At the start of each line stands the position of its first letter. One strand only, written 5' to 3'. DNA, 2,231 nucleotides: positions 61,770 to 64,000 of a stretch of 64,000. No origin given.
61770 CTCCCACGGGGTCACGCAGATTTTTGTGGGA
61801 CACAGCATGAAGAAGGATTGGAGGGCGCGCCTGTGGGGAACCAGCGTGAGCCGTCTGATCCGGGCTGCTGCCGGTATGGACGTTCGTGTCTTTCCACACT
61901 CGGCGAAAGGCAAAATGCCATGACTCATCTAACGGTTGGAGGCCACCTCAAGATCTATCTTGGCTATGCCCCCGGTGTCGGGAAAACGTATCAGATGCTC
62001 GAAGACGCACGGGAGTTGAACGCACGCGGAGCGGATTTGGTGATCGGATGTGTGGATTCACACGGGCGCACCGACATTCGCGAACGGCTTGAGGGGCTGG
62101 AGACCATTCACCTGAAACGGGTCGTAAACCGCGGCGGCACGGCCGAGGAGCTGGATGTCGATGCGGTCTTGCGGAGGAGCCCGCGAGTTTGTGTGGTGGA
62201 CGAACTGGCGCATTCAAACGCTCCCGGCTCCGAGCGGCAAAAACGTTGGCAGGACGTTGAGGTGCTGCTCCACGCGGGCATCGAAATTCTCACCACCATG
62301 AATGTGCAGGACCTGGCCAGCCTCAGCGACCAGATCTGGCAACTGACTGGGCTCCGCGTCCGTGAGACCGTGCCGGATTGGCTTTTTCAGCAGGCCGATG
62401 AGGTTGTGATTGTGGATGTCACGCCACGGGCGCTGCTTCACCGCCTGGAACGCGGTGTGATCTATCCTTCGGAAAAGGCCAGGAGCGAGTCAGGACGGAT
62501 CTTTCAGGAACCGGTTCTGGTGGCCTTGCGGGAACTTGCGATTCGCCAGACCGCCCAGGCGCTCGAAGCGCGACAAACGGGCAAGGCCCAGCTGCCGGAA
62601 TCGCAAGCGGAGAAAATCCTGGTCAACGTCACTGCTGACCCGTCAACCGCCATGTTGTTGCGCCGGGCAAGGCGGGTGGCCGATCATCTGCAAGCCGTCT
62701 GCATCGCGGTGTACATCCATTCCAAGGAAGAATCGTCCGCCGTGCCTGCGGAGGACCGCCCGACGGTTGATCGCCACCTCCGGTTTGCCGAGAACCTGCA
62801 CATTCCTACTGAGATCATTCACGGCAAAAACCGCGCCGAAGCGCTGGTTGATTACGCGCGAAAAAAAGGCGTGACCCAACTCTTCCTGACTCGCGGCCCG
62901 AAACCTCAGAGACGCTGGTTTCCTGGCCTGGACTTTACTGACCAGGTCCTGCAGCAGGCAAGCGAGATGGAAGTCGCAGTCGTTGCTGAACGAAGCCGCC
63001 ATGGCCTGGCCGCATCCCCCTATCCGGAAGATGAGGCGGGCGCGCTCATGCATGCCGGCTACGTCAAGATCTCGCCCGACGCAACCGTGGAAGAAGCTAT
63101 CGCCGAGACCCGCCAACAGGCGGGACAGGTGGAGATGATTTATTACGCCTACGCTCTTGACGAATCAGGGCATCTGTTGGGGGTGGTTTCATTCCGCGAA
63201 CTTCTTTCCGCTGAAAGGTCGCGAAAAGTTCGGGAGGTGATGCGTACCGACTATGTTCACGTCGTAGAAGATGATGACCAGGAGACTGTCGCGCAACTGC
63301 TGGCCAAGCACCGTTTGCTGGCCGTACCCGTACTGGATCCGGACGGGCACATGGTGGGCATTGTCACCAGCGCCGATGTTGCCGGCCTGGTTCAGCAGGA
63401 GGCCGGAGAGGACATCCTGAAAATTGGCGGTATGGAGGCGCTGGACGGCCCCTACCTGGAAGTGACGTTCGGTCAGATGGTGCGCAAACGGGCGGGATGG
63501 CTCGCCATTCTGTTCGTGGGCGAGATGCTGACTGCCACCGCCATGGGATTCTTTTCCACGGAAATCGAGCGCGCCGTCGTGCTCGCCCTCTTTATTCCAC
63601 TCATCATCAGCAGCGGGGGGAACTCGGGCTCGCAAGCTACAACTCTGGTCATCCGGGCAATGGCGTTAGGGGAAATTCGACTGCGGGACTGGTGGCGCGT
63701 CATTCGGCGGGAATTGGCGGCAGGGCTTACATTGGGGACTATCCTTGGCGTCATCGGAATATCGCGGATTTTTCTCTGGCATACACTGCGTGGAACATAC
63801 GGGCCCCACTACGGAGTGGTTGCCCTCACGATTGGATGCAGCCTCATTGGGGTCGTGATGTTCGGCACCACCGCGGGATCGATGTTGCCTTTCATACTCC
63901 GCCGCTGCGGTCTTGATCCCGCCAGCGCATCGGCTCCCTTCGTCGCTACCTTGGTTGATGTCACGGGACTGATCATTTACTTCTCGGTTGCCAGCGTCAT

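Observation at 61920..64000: Unannotated ORF fusing a KdpD-type sensor module (KdpD-N + USP) to the CBS and channel domains of MgtE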

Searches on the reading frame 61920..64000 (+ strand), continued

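Call 72: fold_search(model_id=the predicted structure, library=pdb)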
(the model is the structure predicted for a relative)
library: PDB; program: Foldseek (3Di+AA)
matches with E <= 10: 1599; with E <= 0.001: 274
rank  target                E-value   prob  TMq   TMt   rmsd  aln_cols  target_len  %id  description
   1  2zy9_A                1.0e-28  1.00  0.45  0.72  12.9       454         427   32  Improved crystal structure of magnesium transporter MgtE (released 2009-12-01)
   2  5x9h_B                3.7e-28  1.00  0.45  0.71  11.1       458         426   32  Crystal structure of the Mg2+ channel MgtE in complex with ATP (released 2017-08-16)
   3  2zy9_B                1.3e-27  1.00  0.44  0.70  11.8       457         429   34  Improved crystal structure of magnesium transporter MgtE (released 2009-12-01)
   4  2yvx_A                6.6e-27  1.00  0.45  0.69  12.3       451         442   34  Crystal structure of magnesium transporter MgtE (released 2007-09-04)
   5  2r8r_A                5.1e-23  1.00  0.29  0.93   2.1       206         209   49  Crystal structure of the N-terminal region (19..243) of sensor protein KdpD from Pseudomonas syringae pv. tomato str.  (released 2007-09-25)
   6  2r8r_B                5.4e-23  1.00  0.28  0.94   1.8       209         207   47  Crystal structure of the N-terminal region (19..243) of sensor protein KdpD from Pseudomonas syringae pv. tomato str.  (released 2007-09-25)
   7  2yvy                  7.0e-13  1.00  0.18  0.50  16.7       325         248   26  Crystal structure of magnesium transporter MgtE cytosolic domain, Mg2+ bound form (released 2007-09-04)
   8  5x9g_C                4.5e-12  1.00  0.18  0.50   2.0       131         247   44  Crystal structure of the cytosolic domain of the Mg2+ channel MgtE in complex with ATP (released 2017-08-16)
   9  8gpv                  7.5e-12  1.00  0.20  0.52  14.4       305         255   21  Cytoplasmic domain structure of the MgtE Mg2+ channel from Clostridiales bacterium (released 2023-04-19)
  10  2oux_B                1.0e-11  1.00  0.19  0.50  17.4       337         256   21  Crystal structure of the soluble part of a magnesium transporter (released 2007-03-20)
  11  2oux_A                4.6e-11  1.00  0.19  0.50  12.3       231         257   25  Crystal structure of the soluble part of a magnesium transporter (released 2007-03-20)
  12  8gps                  1.2e-10  1.00  0.19  0.56  12.2       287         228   16  Cytoplasmic domain structure of the MgtE Mg2+ channel from Chryseobacterium hispalense (released 2023-04-19)
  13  4u9l_B                2.8e-10  1.00  0.25  0.92   1.9       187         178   39  Structure of a membrane protein (released 2014-12-03)
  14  4u9l_A                3.4e-10  1.00  0.24  0.90   2.3       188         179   38  Structure of a membrane protein (released 2014-12-03)
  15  4u9n_A                6.7e-10  1.00  0.24  0.90   2.2       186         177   39  Structure of a membrane protein (released 2014-12-03)
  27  7ji4                  8.0e-08  1.00  0.16  0.82   3.1       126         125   19  Universal stress protein (USP) domain of KdpD histidine kinase in complex with second messenger c-di-AMP (released 2021-05-26)
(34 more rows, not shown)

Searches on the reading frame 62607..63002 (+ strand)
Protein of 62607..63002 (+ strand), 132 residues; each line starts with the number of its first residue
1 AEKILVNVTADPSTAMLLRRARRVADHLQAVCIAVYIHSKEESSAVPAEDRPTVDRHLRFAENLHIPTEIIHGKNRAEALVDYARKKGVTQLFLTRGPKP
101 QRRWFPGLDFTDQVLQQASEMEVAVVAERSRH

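Call 78: search_solved_structures(query=window:62607-63002:+, max_evalue=10, show_alignments=5)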
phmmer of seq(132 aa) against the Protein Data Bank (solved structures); distinct sequences matched with E-value up to 10: 3.
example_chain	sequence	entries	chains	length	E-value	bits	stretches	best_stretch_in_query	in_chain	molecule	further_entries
7ji4_A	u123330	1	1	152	0.0018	21.8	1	15-118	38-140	KdpD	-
4lzi_A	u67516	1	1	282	0.3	14.7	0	55-77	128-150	Multicystatin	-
9h4x_A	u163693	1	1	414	0.51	13.9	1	68-129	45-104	Glycerol-1-phosphate dehydrogenase [NAD(P)+]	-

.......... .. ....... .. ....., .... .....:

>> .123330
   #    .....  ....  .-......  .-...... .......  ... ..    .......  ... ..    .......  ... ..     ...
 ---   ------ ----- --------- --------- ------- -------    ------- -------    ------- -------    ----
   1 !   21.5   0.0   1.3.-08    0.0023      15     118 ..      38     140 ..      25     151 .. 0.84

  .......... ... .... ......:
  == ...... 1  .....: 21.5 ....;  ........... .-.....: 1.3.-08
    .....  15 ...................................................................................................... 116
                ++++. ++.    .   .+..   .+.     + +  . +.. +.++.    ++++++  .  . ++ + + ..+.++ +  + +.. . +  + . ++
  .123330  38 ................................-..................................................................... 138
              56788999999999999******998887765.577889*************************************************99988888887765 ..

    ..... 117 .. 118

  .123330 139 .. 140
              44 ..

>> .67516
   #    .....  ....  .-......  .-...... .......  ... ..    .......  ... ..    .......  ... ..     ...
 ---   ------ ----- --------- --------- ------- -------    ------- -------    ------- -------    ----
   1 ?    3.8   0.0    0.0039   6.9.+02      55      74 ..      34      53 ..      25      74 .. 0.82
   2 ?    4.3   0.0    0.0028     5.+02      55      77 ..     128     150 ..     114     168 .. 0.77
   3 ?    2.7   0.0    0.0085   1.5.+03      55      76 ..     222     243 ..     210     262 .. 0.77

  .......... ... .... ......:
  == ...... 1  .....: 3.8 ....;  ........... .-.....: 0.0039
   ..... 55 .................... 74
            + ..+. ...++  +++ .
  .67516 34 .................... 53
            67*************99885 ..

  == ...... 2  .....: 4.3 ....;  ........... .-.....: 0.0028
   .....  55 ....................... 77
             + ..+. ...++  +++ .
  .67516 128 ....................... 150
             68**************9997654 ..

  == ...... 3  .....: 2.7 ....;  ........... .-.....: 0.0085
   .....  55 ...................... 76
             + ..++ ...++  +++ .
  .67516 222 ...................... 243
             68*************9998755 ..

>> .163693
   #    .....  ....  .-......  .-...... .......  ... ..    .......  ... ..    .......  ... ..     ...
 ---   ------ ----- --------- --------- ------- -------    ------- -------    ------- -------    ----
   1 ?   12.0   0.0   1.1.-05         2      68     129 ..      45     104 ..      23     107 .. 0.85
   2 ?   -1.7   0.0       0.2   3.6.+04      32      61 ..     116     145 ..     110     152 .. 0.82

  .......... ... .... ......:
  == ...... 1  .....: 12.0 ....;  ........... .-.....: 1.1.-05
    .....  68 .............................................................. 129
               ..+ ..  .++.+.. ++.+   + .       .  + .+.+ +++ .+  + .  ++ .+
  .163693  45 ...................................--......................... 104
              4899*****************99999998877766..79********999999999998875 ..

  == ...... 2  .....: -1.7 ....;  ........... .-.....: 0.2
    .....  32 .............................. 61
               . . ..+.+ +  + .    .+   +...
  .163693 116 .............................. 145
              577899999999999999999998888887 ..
